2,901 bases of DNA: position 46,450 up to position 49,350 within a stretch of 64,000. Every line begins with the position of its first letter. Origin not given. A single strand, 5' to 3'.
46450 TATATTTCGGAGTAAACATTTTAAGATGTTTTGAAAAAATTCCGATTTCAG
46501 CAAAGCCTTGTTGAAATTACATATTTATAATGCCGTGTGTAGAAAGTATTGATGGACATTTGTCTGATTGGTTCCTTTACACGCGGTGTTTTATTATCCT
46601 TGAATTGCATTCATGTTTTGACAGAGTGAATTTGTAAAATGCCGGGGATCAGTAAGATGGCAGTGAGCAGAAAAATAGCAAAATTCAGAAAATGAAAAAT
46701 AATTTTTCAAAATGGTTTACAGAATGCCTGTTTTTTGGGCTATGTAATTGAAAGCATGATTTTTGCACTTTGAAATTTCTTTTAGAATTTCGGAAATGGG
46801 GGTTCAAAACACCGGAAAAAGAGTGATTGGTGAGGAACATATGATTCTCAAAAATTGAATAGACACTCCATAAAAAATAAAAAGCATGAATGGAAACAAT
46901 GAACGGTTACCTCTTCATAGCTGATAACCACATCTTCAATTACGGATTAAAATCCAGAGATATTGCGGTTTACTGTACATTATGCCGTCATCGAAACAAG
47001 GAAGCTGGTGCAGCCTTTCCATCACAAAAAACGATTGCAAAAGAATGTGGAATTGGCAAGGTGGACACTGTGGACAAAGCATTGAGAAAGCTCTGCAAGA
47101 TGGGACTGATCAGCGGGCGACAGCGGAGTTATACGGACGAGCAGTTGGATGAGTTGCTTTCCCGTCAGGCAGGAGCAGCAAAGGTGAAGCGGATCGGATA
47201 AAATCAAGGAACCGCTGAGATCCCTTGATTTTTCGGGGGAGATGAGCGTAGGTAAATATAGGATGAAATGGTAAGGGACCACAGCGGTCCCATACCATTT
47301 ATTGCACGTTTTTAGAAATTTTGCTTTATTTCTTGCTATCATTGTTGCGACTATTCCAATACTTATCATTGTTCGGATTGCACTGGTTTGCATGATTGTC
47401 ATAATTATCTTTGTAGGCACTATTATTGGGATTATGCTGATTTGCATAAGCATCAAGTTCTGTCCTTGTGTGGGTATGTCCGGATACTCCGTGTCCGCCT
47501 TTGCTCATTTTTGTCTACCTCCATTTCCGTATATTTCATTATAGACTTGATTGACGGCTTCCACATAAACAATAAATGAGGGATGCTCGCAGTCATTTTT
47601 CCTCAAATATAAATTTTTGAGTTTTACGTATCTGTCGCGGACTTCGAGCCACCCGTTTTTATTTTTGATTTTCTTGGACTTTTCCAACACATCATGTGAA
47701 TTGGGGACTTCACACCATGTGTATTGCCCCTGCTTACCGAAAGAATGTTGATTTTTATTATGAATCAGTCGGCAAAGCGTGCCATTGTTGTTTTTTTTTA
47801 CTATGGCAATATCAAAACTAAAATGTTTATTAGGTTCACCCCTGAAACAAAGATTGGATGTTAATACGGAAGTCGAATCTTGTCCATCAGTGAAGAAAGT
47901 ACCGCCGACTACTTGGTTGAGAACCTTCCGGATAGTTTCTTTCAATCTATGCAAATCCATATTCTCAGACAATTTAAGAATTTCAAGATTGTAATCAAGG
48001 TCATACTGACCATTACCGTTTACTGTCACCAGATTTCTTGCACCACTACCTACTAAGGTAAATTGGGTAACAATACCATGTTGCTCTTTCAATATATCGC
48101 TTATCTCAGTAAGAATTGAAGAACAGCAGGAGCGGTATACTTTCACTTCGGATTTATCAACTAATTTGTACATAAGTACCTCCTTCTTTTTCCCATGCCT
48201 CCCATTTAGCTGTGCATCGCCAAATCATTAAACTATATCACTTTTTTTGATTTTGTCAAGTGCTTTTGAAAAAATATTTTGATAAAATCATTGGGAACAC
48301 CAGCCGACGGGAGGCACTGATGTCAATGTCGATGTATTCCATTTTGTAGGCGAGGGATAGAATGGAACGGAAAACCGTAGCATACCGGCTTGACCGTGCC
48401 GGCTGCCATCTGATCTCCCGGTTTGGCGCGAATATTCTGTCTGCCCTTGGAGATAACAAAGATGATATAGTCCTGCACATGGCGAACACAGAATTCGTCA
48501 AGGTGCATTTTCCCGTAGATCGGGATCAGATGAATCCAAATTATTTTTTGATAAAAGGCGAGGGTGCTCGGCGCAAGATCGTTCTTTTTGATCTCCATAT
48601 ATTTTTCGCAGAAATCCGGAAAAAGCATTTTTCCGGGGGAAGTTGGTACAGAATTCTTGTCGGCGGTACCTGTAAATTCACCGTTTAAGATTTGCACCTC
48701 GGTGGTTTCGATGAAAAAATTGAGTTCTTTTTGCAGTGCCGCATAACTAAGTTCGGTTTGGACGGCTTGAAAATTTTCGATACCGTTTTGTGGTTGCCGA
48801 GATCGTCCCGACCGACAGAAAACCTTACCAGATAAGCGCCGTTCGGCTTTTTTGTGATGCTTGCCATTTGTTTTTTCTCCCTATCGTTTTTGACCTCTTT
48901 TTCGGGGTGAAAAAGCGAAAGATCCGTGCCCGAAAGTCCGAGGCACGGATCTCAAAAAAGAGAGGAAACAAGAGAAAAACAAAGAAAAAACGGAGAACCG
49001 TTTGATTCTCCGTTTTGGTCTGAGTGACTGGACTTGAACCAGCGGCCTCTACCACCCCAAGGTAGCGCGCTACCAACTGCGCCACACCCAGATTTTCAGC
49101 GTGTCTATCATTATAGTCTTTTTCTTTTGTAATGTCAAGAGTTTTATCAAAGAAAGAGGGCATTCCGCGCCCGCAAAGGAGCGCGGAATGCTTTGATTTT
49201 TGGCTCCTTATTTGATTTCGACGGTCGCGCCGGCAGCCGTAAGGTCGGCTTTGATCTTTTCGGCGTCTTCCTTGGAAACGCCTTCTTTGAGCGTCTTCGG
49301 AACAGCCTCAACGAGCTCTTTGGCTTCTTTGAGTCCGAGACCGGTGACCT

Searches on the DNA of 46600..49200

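Call 79: search_rna_families(source=window, start=46600, end=49200, threshold=evalue, max_evalue=1)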
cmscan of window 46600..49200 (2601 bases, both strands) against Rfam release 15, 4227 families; matches with E-value up to 1: 2.
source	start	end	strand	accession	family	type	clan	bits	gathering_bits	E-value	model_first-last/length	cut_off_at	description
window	49019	49091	-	RF00005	tRNA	Gene; tRNA;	CL00001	62.8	29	1.2e-12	1-71/71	no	tRNA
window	46870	46991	+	RF00348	snoR9_plant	Gene; snRNA; snoRNA; CD-box;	-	26.4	43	0.24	1-129/129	no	Small nucleolar RNA snoR9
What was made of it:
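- Tried and rejected: Rfam: no RNA element in the module (call 79).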

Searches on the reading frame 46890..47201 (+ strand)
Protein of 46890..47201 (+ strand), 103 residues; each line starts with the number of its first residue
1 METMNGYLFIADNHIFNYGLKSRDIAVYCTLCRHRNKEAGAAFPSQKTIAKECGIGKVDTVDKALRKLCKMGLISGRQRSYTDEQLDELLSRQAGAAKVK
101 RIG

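Call 3: search_protein_families(library=pfam, proteins=[window:46890-47201:+], max_evalue=1)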
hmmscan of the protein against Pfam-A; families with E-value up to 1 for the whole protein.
window:46890-47201:+ (103 aa): 10 families
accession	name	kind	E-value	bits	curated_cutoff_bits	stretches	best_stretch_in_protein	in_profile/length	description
PF13730.12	HTH_36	-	9.3e-18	64.2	25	1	19-74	2-55/55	Helix-turn-helix domain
PF01978.25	TrmB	-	0.00015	22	25.6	1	18-81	4-59/68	Sugar-specific transcriptional regulator TrmB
PF21984.2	DnaD_N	-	0.00077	20.1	27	1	19-86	13-77/101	DnaD N-terminal domain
PF22381.2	Staph_reg_Sar_Rot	-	0.0009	19.7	27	1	17-84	9-67/85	Transcriptional regulator SarA/Rot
PF00392.27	GntR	-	0.0061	16.6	27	1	38-80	19-60/64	Bacterial regulatory proteins, gntR family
PF13545.12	HTH_Crp_2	-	0.0085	16.5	27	1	44-84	23-62/70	Crp-like helix-turn-helix domain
PF13463.12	HTH_27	-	0.012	16.3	22.2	1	48-80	23-53/68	Winged helix DNA-binding domain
PF01325.25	Fe_dep_repress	-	0.035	14.8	26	1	36-75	16-53/60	Iron dependent repressor, N-terminal DNA binding domain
PF22798.2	DUF5817_CT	-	0.16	12.3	29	1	50-81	22-52/54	DUF5817, C-terminal domain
PF14394.12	DUF4423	-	0.21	11.8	30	1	45-81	38-74/165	Domain of unknown function (DUF4423)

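Call 8: search_protein_families(library=phrogs, proteins=[window:46890-47201:+], max_evalue=1)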
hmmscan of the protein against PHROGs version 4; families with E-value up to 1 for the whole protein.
window:46890-47201:+ (103 aa): 33 families (the best 25 are shown)
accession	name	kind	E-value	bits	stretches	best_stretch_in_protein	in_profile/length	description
phrog_270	-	DNA, RNA and nucleotide metabolism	3.8e-11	44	1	6-79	30-102/383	replication initiation protein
phrog_428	-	DNA, RNA and nucleotide metabolism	1.4e-08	35.4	1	2-75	85-158/455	replication initiation protein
phrog_1032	-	DNA, RNA and nucleotide metabolism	1.7e-07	32.5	1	38-79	32-72/281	replication initiation protein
phrog_678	-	DNA, RNA and nucleotide metabolism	1.9e-07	32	1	29-81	80-122/346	replication initiation O-like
phrog_1835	-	DNA, RNA and nucleotide metabolism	1.9e-07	31.7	1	2-75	27-98/301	HTH DNA binding protein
phrog_345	-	DNA, RNA and nucleotide metabolism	2.4e-06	28.5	1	3-79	23-102/297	replication initiation O-like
phrog_186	-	DNA, RNA and nucleotide metabolism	2.8e-06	28.2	1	9-76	23-94/308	DnaD-like helicase loader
phrog_391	-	DNA, RNA and nucleotide metabolism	3.2e-06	28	1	19-81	14-74/298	replication initiation O-like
phrog_8102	-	DNA, RNA and nucleotide metabolism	7.9e-06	26.2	1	9-84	21-98/337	replication initiation protein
phrog_26369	-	DNA, RNA and nucleotide metabolism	8.2e-05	22.8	1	4-85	38-121/347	replication initiation protein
phrog_8540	-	DNA, RNA and nucleotide metabolism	0.00067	20.9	1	36-82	30-75/196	replication initiation O-like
phrog_15053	-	unknown function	0.001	19.3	1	8-75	32-98/343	-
phrog_12720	-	DNA, RNA and nucleotide metabolism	0.0021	19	1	25-71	32-76/117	DNA binding protein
phrog_11896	-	DNA, RNA and nucleotide metabolism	0.0043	18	1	18-79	16-75/225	primosomal protein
phrog_4617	-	DNA, RNA and nucleotide metabolism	0.0046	17.6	1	37-81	31-74/223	replication initiation protein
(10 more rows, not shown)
